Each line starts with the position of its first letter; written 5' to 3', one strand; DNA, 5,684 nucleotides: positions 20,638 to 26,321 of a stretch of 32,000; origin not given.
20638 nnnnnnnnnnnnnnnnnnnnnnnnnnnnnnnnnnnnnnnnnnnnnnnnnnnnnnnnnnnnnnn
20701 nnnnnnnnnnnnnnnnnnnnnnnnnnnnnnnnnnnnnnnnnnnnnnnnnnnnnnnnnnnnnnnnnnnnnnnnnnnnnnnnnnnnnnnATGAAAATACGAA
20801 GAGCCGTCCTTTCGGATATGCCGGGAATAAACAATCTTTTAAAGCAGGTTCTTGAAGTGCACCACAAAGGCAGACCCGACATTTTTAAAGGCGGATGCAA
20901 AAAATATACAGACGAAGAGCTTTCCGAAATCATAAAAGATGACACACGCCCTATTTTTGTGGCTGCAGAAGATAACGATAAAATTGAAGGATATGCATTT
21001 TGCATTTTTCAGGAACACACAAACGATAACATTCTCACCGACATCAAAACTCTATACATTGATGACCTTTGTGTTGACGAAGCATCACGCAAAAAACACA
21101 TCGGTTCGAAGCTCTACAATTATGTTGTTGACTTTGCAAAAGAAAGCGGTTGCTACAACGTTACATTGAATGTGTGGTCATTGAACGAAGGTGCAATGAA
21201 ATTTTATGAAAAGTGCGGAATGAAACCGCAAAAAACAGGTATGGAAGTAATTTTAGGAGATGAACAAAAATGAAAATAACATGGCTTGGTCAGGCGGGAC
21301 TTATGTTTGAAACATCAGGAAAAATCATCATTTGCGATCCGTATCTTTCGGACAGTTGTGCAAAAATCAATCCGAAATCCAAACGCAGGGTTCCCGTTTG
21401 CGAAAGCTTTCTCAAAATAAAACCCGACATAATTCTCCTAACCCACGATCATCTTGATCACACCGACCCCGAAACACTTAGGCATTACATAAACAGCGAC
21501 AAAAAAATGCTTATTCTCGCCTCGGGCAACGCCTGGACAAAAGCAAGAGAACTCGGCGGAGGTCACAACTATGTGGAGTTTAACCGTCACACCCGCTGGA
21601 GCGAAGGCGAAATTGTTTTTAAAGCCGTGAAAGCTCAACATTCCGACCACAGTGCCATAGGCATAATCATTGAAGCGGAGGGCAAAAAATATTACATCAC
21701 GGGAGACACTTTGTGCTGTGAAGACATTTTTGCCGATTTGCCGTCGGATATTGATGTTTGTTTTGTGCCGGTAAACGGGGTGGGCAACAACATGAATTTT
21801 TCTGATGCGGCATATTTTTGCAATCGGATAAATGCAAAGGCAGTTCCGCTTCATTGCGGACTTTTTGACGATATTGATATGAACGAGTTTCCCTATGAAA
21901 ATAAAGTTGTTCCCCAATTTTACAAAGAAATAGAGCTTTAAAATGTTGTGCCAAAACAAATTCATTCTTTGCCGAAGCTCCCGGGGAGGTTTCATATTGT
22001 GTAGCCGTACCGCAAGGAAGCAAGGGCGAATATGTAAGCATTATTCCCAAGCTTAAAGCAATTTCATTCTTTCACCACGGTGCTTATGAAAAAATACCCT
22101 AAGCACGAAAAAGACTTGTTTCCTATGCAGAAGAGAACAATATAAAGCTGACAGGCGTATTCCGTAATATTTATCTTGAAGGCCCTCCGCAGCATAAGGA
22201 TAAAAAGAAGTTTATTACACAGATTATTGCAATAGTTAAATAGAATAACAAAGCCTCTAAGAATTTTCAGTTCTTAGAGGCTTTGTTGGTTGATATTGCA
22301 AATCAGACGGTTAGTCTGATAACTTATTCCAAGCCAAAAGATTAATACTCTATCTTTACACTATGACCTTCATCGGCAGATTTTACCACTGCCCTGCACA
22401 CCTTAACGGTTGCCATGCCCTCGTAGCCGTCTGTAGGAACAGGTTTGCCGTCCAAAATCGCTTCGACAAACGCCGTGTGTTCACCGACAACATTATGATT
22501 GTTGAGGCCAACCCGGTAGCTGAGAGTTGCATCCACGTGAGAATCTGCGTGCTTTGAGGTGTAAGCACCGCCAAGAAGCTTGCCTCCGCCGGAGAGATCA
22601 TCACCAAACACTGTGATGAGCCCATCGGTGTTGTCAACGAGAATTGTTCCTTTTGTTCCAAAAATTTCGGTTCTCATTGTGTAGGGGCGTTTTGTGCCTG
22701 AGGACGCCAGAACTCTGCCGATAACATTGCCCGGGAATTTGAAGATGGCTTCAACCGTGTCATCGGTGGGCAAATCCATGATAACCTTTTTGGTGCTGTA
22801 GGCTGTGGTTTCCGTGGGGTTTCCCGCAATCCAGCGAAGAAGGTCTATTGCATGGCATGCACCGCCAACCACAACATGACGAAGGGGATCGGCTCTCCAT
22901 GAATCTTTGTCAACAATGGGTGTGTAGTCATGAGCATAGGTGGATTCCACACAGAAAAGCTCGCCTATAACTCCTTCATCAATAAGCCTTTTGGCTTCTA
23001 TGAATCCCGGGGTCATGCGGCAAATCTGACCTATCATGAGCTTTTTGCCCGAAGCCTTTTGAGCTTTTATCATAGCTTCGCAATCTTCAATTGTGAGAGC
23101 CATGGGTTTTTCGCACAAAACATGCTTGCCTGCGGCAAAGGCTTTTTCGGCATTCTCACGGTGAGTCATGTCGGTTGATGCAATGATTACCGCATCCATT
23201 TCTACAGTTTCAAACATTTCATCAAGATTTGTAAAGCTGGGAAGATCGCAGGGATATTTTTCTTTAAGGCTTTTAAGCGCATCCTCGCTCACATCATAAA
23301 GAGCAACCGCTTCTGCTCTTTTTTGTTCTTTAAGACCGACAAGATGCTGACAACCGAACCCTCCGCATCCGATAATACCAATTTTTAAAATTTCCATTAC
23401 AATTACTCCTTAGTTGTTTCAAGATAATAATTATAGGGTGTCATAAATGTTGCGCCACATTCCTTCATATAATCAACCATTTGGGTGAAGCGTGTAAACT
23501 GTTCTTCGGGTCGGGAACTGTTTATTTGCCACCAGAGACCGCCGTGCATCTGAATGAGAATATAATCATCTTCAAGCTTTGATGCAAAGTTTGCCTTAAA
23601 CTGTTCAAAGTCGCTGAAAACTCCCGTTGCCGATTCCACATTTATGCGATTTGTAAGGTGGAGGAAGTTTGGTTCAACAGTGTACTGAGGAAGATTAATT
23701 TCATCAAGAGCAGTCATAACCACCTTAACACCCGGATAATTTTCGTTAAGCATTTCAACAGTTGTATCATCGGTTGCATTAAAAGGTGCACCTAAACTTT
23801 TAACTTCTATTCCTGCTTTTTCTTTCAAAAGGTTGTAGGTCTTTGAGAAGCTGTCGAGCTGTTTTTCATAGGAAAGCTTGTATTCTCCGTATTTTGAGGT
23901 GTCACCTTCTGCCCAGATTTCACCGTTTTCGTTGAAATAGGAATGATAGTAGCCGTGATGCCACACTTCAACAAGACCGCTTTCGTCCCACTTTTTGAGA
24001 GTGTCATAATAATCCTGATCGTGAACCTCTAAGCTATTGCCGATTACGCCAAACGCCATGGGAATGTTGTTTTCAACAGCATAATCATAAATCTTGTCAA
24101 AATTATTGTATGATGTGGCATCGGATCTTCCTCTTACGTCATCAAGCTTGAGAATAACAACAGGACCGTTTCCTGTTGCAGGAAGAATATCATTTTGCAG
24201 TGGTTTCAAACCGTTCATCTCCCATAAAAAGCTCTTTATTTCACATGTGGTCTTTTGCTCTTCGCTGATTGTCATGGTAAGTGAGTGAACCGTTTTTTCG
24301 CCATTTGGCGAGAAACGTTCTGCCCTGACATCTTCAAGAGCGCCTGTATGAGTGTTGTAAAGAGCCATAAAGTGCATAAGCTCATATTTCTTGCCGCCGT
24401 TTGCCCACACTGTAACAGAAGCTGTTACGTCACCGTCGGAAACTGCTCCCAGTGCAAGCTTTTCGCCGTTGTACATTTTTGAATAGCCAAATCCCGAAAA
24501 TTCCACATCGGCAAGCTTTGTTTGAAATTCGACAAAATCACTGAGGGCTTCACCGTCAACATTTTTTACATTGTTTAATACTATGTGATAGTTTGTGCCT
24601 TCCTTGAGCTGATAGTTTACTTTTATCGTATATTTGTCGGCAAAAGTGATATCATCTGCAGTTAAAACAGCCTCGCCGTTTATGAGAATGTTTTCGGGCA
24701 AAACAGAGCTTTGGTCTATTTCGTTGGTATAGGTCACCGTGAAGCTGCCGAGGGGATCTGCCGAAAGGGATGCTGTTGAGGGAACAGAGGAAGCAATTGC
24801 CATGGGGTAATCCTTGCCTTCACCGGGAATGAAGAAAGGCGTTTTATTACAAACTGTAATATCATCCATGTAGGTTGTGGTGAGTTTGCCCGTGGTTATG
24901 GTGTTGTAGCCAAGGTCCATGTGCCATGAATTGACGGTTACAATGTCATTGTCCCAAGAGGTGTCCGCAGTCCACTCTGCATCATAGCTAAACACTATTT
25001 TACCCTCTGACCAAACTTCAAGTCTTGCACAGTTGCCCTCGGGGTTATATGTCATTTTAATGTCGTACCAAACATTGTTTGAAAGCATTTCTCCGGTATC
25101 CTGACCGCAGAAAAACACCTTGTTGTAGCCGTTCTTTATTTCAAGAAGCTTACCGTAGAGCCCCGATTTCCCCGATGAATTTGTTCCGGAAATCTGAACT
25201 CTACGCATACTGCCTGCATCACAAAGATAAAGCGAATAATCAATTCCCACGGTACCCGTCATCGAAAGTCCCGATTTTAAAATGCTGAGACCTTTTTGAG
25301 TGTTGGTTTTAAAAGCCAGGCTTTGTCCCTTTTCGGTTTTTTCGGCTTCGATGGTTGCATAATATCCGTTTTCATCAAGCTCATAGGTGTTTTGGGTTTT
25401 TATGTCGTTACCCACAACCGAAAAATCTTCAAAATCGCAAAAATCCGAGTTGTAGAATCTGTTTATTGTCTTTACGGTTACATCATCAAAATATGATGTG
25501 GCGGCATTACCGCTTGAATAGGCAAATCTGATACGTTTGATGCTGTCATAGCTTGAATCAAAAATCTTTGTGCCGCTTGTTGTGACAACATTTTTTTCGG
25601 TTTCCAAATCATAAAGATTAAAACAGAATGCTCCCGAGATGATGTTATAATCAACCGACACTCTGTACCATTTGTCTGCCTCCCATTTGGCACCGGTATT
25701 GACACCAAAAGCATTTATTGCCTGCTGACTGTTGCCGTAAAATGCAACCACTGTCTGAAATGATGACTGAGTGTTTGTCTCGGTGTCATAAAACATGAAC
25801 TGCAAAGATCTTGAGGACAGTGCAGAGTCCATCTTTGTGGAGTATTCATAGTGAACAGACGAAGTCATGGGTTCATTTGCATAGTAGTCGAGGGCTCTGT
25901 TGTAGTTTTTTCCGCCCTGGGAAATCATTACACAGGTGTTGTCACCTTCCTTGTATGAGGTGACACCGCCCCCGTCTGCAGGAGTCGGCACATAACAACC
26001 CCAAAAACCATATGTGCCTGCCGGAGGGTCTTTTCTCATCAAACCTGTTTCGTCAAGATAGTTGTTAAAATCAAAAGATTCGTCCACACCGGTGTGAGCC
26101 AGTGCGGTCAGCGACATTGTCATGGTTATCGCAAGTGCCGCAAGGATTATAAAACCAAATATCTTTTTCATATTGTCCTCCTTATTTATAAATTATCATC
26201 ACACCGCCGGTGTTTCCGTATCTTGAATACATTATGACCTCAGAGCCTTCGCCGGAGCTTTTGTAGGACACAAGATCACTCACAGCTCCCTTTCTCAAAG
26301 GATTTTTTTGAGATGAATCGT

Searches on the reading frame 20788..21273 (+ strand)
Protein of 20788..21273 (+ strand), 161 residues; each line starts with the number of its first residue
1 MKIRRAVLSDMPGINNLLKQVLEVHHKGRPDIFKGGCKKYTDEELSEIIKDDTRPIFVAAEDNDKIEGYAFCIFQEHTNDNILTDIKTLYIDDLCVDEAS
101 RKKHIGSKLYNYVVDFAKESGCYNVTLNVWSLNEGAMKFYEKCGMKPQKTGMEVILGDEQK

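Call 21: search_protein_families(library=pfam, proteins=[window:20788-21273:+], max_evalue=0.001)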
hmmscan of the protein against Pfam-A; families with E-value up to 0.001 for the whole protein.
window:20788-21273:+ (161 aa): 4 families
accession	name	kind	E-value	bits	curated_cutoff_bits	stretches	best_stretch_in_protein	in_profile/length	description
PF00583.31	Acetyltransf_1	-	4.9e-19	69.2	20.7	1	40-145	19-116/116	Acetyltransferase (GNAT) family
PF13508.13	Acetyltransf_7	-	1.2e-12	48.5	27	1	56-144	5-81/84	Acetyltransferase (GNAT) domain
PF13673.13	Acetyltransf_10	-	1.9e-09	38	23.6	1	41-148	18-110/128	Acetyltransferase (GNAT) domain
PF13420.13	Acetyltransf_4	-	1.4e-06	28.8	24.3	1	37-145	29-134/155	Acetyltransferase (GNAT) domain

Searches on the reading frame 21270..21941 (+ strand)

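Call 72: search_protein_families(library=pfam, proteins=[window:21270-21941:+], max_evalue=0.001)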
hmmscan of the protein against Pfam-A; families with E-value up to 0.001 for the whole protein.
window:21270-21941:+ (223 aa): 3 families
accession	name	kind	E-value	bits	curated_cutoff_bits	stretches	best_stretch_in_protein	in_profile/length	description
PF13483.12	Lactamase_B_3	-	2.1e-14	54.2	24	1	2-192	1-156/160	Beta-lactamase superfamily domain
PF12706.13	Lactamase_B_2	-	1.6e-13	51.1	27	1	51-191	30-194/200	Beta-lactamase superfamily domain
PF00753.33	Lactamase_B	-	2e-05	25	22.7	0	50-65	42-57/196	Metallo-beta-lactamase superfamily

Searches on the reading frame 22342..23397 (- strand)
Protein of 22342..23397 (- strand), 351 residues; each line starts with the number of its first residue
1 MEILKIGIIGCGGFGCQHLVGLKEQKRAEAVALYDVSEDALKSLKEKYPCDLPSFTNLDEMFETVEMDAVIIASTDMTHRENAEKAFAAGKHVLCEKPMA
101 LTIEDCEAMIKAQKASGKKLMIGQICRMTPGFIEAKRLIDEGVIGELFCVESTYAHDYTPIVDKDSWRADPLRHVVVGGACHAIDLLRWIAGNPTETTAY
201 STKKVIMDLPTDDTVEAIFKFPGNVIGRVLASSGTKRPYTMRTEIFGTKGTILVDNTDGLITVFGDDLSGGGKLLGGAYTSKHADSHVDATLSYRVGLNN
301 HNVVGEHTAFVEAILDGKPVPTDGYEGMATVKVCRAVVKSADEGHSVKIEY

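Call 72: search_protein_families(library=pfam, proteins=[window:22342-23397:-], max_evalue=0.001)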
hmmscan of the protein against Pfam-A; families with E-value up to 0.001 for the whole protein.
window:22342-23397:- (351 aa): 4 families
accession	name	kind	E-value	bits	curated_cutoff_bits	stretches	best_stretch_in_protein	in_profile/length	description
PF01408.29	GFO_IDH_MocA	-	1.2e-28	100.7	24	1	4-123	1-119/120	Oxidoreductase family, NAD-binding Rossmann fold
PF22725.1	GFO_IDH_MocA_C3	-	9.5e-24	84.2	27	1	132-252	1-123/124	GFO/IDH/MocA C-terminal domain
PF02894.22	GFO_IDH_MocA_C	-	5.8e-21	75.7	22.9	1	136-349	1-218/218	Oxidoreductase family, C-terminal alpha/beta domain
PF03447.22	NAD_binding_3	-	6.9e-05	24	24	1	10-121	1-114/116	Homoserine dehydrogenase, NAD binding domain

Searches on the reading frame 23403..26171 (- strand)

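Call 72: search_protein_families(library=pfam, proteins=[window:23403-26171:-], max_evalue=0.001)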
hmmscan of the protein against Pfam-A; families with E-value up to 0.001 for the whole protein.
window:23403-26171:- (922 aa): 2 families
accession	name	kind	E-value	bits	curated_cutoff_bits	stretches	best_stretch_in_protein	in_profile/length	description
PF10096.14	DUF2334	-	1.2e-08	35.2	26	1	673-813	3-141/203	Uncharacterized protein conserved in bacteria (DUF2334)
PF01522.26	Polysacc_deac_1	-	3e-07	30.9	23.1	1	668-810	5-118/124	Polysaccharide deacetylase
